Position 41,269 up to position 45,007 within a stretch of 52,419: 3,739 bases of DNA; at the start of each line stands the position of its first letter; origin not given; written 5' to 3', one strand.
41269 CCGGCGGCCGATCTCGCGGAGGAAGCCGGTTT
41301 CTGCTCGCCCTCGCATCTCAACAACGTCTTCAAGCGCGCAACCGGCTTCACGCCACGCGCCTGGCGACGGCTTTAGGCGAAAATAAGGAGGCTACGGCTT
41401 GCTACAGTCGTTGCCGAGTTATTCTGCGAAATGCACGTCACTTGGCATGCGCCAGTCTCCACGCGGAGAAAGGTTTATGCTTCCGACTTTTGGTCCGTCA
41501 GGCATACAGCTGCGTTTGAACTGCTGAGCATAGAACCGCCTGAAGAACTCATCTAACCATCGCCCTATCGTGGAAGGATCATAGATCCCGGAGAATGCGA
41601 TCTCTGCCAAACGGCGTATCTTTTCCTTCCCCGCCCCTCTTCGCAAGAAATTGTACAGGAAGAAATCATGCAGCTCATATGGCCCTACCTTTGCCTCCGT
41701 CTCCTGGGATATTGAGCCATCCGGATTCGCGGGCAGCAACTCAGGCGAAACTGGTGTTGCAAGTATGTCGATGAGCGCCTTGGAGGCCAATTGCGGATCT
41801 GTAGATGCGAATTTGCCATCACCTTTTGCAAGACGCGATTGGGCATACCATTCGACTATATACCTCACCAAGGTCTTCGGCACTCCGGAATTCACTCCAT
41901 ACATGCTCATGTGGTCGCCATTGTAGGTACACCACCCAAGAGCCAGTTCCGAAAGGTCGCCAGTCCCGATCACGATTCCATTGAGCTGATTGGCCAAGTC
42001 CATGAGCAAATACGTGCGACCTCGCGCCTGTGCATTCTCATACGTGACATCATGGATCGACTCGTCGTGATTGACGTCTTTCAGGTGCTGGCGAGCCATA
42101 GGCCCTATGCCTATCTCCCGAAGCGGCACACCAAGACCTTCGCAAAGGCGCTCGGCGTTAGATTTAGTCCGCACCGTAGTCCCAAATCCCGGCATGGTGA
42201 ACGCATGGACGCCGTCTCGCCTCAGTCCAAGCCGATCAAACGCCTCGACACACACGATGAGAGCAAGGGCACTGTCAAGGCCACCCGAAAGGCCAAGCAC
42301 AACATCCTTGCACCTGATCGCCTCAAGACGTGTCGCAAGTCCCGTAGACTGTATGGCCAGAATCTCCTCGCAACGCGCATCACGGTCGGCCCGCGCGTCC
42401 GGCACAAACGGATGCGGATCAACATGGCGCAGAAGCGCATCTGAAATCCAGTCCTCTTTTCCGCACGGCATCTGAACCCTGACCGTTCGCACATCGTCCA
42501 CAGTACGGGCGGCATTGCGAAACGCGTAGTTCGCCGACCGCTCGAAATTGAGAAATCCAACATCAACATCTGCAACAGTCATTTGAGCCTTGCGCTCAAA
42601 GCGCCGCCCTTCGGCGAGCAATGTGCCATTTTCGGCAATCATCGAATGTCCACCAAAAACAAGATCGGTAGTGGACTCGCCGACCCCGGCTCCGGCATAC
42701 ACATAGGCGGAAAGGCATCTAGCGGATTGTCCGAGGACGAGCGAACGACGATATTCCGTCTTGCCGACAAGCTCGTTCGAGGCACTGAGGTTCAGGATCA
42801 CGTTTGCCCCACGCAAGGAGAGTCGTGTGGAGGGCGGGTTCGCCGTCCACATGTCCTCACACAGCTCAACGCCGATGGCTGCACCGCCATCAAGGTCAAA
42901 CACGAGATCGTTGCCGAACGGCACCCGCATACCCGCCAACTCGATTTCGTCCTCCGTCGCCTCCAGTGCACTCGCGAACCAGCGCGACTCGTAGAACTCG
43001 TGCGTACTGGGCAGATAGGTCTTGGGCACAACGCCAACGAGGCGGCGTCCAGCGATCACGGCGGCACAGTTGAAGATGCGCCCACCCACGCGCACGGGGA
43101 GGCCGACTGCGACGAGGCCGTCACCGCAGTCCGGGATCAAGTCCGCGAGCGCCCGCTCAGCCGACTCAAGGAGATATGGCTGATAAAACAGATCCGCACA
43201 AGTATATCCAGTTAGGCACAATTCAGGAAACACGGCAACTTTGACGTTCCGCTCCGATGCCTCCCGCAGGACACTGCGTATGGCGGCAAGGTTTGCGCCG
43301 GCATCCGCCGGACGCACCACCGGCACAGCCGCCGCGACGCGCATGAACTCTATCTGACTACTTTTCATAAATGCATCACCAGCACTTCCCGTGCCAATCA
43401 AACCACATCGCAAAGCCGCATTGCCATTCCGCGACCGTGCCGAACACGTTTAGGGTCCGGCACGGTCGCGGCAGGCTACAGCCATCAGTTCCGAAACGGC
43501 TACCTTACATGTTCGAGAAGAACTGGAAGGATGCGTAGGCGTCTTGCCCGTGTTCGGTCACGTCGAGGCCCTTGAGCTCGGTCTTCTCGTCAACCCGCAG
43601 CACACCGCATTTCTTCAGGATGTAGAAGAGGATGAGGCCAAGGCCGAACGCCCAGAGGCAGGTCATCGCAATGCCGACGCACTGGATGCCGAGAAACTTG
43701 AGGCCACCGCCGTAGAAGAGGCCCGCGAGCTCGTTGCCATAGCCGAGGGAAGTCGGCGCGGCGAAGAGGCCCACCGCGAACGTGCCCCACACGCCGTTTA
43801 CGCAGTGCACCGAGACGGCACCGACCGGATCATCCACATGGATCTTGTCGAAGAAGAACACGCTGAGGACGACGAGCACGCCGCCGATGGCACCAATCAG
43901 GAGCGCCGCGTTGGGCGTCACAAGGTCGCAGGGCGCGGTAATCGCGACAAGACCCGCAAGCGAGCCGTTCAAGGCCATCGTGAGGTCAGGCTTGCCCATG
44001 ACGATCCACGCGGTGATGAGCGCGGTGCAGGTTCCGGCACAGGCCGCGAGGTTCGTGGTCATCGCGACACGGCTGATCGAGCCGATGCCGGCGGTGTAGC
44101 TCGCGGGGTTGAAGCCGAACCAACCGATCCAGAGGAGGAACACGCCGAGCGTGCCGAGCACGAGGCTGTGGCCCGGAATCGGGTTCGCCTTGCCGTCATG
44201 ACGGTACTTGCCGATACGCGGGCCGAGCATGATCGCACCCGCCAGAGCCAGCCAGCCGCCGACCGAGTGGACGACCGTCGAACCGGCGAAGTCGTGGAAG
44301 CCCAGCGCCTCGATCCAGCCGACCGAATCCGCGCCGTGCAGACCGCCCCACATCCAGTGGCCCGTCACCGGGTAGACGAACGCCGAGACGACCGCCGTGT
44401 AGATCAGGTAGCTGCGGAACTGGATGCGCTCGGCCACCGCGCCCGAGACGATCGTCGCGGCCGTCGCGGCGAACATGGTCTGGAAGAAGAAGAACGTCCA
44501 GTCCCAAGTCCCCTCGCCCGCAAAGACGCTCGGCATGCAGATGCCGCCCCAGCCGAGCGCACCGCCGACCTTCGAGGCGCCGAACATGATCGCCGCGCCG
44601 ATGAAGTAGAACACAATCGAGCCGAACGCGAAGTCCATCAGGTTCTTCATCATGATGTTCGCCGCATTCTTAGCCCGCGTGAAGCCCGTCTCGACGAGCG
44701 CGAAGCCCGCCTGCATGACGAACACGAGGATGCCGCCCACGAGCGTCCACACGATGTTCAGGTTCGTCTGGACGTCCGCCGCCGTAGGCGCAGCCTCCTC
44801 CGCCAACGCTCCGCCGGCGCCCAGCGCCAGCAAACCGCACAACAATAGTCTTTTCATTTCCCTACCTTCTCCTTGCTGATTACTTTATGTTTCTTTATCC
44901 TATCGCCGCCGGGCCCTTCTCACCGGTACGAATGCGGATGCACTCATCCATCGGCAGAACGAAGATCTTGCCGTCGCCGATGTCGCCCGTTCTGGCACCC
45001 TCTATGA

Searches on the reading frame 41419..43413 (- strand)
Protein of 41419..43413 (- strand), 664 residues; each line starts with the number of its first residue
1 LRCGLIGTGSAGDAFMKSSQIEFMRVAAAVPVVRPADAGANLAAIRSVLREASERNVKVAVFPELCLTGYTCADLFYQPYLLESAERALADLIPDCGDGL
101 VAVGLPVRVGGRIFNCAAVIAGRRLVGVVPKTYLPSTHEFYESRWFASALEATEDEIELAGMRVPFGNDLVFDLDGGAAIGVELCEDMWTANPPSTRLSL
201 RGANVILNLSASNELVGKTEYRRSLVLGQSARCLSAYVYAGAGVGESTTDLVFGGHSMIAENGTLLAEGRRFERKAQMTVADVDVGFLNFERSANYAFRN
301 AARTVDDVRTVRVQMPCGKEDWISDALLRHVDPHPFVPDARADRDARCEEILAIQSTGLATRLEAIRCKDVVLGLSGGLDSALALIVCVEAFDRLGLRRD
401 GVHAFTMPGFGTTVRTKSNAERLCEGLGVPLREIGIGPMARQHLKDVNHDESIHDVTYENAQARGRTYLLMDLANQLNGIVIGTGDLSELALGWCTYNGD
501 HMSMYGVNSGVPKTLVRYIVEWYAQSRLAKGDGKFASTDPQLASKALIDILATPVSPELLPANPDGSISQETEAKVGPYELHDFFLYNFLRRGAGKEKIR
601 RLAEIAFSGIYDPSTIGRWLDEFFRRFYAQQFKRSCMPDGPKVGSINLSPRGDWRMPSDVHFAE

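Call 9: search_protein_families(library=pfam, proteins=[window:41419-43413:-])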
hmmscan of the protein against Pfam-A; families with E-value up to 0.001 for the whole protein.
window:41419-43413:- (664 aa): 2 families
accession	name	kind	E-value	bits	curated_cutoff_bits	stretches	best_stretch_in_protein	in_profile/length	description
PF02540.23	NAD_synthase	-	2.8e-27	95.9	21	1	359-519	9-162/242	NAD synthase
PF00795.27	CN_hydrolase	-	3.3e-21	76.2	23.2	1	32-285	8-248/256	Carbon-nitrogen hydrolase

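Call 14: find_encoding_contigs(protein=window:41419-43368:-, flank=10000, max_places=10)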
Protein window:41419-43368:- (649 aa): no gene with exactly this product is on record in the collection.

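Call 15: find_homologous_proteins(query=window:41422-43368:-, max_evalue=1e-50)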
Query window:41422-43368:- (649 aa): 8000 proteins with E <= 1e-50 among 8000 candidates; the best 120 are listed.
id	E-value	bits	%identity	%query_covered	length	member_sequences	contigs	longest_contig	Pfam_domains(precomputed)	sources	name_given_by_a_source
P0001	0.0e+0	1467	100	99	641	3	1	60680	PF00795.28,PF02540.24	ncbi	-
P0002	0.0e+0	1381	94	99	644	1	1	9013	PF00795.28,PF02540.24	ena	-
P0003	0.0e+0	1362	92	99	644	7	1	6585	PF00795.28,PF02540.24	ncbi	-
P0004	0.0e+0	1348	91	100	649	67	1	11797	PF00795.28,PF02540.24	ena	-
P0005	0.0e+0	1336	90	100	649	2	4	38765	PF00795.28,PF02540.24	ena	-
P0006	0.0e+0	1298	87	100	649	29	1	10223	PF00795.28,PF02540.24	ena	-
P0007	0.0e+0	1213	82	100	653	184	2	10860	PF00795.28,PF02540.24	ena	-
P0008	0.0e+0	1213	82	100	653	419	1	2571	PF00795.28,PF02540.24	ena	-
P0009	0.0e+0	1189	80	100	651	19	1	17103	PF00795.28,PF02540.24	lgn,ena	-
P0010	0.0e+0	1187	80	100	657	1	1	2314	PF00795.28,PF02540.24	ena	-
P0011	0.0e+0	1166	79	100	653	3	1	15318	PF00795.28,PF02540.24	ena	-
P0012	0.0e+0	1143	79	97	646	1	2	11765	PF00795.28,PF02540.24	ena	-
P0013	0.0e+0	1135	76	100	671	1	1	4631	PF00795.28,PF02540.24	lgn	-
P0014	0.0e+0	1131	77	99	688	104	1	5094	PF00795.28,PF02540.24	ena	-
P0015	0.0e+0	1113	76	100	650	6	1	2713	PF00795.28,PF02540.24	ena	-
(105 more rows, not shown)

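Call 18: find_encoding_contigs(protein=P0005, flank=10000, max_places=4)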
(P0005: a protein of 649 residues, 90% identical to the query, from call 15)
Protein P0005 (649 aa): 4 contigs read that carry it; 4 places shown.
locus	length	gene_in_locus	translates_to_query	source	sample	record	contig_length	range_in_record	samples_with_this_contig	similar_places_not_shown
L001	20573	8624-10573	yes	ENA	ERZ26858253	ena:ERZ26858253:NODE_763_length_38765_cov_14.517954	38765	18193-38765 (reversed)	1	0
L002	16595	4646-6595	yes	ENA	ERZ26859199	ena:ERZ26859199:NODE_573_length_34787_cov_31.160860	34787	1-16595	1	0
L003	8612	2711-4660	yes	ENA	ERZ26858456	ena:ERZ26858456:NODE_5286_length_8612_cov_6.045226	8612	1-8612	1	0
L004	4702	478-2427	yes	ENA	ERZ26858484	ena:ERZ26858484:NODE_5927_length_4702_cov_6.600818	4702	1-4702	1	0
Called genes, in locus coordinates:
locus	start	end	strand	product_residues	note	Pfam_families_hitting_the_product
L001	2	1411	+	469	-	?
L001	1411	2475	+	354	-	PF02563:Poly_export, PF10531:SLBB (faint), PF22461:SLBB_2 (faint)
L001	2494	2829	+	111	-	PF01740:STAS, PF13466:STAS_2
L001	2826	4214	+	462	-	PF04932:Wzy_C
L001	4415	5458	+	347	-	PF01547:SBP_bac_1, PF13416:SBP_bac_8, PF13343:SBP_bac_6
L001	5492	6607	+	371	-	PF01408:GFO_IDH_MocA, PF22725:GFO_IDH_MocA_C3, PF02894:GFO_IDH_MocA_C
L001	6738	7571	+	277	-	PF01261:AP_endonuc_2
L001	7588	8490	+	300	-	PF02445:NadA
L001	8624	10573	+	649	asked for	PF00795:CN_hydrolase, PF02540:NAD_synthase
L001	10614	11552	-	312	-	PF01479:S4, PF00849:PseudoU_synth_2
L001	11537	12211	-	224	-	PF02517:Rce1-like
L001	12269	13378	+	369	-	PF04055:Radical_SAM, PF13186:SPASM (weak)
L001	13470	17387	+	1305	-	PF18076:FGAR-AT_N, PF18072:FGAR-AT_linker, PF02769:AIRS_C, PF22689:FGAR-AT_PurM_N-like, PF02769:AIRS_C, PF13507:GATase_5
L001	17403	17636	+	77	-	PF02609:Exonuc_VII_S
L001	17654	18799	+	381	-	PF13589:HATPase_c_3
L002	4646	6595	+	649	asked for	PF00795:CN_hydrolase, PF02540:NAD_synthase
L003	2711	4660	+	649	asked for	PF00795:CN_hydrolase, PF02540:NAD_synthase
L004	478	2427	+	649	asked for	PF00795:CN_hydrolase, PF02540:NAD_synthase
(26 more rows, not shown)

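Call 19: find_encoding_contigs(protein=P0004, flank=10000, max_places=3)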
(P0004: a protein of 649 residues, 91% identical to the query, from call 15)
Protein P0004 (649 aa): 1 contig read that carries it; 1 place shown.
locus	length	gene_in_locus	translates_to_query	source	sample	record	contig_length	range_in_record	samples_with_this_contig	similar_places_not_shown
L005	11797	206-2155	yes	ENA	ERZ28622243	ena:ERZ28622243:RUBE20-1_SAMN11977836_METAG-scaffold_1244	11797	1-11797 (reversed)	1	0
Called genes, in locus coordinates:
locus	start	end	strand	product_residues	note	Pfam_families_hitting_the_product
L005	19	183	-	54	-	-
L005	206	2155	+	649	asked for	PF00795:CN_hydrolase, PF02540:NAD_synthase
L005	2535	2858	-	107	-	PF05016:ParE_toxin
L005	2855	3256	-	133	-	PF04221:RelB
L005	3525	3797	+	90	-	-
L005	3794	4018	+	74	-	-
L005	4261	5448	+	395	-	PF00988:CPSase_sm_chain, PF00117:GATase, PF07722:Peptidase_C26 (faint)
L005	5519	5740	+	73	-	-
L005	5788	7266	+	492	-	PF06418:CTP_synth_N, PF00117:GATase, PF07722:Peptidase_C26 (weak)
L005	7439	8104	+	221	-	PF00156:Pribosyltran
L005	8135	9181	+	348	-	PF01351:RNase_HII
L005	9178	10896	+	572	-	-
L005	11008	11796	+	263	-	?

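Call 20: find_encoding_contigs(protein=P0002, flank=10000, max_places=3)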
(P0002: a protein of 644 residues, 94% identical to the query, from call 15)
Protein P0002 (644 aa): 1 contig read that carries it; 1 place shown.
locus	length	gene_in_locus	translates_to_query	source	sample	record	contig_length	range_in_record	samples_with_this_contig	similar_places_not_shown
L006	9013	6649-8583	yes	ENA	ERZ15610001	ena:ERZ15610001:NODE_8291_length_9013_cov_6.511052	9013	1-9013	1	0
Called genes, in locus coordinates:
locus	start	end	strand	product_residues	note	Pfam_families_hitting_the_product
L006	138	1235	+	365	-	PF25973:BSH_CzcB (weak), PF25876:HH_MFP_RND (weak)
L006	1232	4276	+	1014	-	PF00873:ACR_tran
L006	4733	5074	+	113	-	PF00543:P-II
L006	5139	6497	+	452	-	PF00909:Ammonium_transp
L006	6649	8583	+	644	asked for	PF00795:CN_hydrolase, PF02540:NAD_synthase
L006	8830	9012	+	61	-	?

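Call 24: find_encoding_contigs(protein=P0003, flank=10000, max_places=3)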
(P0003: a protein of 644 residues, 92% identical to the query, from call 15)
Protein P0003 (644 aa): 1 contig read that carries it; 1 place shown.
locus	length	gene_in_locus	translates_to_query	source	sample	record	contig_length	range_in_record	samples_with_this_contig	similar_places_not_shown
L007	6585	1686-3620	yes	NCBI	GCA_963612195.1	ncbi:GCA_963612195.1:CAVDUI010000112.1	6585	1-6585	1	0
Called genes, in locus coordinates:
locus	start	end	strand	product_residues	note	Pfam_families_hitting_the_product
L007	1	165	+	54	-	?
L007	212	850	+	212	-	-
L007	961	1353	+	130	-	-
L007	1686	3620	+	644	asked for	PF00795:CN_hydrolase, PF02540:NAD_synthase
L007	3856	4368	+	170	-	-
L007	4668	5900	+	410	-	PF00988:CPSase_sm_chain, PF00117:GATase, PF07722:Peptidase_C26 (faint)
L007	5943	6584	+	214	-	?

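Call 25: find_encoding_contigs(protein=P0009, flank=10000, max_places=3)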
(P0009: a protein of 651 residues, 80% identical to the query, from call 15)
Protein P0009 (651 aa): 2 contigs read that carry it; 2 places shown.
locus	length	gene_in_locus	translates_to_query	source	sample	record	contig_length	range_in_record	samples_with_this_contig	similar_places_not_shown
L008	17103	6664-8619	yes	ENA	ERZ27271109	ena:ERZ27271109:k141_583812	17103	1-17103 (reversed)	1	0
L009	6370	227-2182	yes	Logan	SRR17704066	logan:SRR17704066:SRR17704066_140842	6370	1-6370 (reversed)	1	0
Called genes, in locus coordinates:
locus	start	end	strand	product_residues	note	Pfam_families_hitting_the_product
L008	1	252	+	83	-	?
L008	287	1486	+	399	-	PF02606:LpxK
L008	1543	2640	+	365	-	PF25973:BSH_CzcB (weak)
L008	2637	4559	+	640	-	PF00873:ACR_tran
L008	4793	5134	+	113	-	PF00543:P-II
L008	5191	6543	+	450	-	PF00909:Ammonium_transp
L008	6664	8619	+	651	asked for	PF00795:CN_hydrolase, PF02540:NAD_synthase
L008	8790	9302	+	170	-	-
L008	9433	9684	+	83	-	-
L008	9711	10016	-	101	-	PF04221:RelB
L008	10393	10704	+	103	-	-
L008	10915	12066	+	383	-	PF00988:CPSase_sm_chain, PF00117:GATase, PF07722:Peptidase_C26 (faint)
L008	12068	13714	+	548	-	PF06418:CTP_synth_N, PF00117:GATase, PF07722:Peptidase_C26 (weak)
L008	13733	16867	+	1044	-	PF25596:CPSase_L_D1, PF02786:CPSase_L_D2, PF02787:CPSase_L_D3, PF25596:CPSase_L_D1, PF02222:ATP-grasp (weak), PF02786:CPSase_L_D2, PF07478:Dala_Dala_lig_C, PF02142:MGS, +4 more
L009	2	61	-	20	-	?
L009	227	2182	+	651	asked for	PF00795:CN_hydrolase, PF02540:NAD_synthase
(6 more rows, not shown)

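Call 26: find_encoding_contigs(protein=P0006, flank=10000, max_places=3)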
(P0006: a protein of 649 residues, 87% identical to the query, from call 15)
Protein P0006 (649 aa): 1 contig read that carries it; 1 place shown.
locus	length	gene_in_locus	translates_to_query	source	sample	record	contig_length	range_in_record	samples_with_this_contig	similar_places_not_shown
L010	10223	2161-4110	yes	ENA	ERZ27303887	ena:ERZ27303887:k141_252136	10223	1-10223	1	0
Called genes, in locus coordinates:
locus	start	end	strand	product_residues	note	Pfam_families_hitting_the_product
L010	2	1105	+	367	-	?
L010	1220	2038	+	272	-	PF09694:Gcw_chp (weak)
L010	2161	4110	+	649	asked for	PF00795:CN_hydrolase, PF02540:NAD_synthase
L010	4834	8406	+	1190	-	PF00023:Ank (faint), PF12796:Ank_2, PF13606:Ank_3 (faint), PF13637:Ank_4 (faint)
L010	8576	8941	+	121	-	-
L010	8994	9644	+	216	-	PF13420:Acetyltransf_4, PF00583:Acetyltransf_1, PF13508:Acetyltransf_7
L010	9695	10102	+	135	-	-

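Call 53: search_protein_families(library=pfam, max_evalue=0.01, proteins=[L007:3856-4368:+, L008:8790-9302:+])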
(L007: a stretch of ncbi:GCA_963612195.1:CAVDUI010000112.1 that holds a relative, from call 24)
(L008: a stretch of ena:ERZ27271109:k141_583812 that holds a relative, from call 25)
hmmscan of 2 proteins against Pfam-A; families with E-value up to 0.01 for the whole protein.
L007:3856-4368:+ (170 aa): 0 families

L008:8790-9302:+ (170 aa): 0 families

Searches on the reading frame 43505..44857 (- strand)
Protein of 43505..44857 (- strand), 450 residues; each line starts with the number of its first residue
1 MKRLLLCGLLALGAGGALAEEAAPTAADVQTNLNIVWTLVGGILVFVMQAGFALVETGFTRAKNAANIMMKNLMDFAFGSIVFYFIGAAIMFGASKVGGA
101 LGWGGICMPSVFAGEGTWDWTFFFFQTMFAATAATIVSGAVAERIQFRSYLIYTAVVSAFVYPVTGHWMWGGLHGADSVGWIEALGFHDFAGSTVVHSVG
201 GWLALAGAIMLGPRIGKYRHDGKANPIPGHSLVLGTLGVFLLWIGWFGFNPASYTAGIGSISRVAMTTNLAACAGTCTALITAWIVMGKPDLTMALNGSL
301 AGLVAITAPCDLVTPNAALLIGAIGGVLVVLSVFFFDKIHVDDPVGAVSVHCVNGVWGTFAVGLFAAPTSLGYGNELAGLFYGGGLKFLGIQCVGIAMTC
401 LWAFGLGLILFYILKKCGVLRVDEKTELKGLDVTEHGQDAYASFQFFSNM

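Call 9: search_protein_families(library=pfam, proteins=[window:43505-44857:-])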
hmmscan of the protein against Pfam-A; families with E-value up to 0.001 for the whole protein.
window:43505-44857:- (450 aa): 1 family
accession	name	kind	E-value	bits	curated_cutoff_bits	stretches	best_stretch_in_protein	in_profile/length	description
PF00909.26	Ammonium_transp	-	3.8e-121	405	23.2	1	36-441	1-399/399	Ammonium Transporter Family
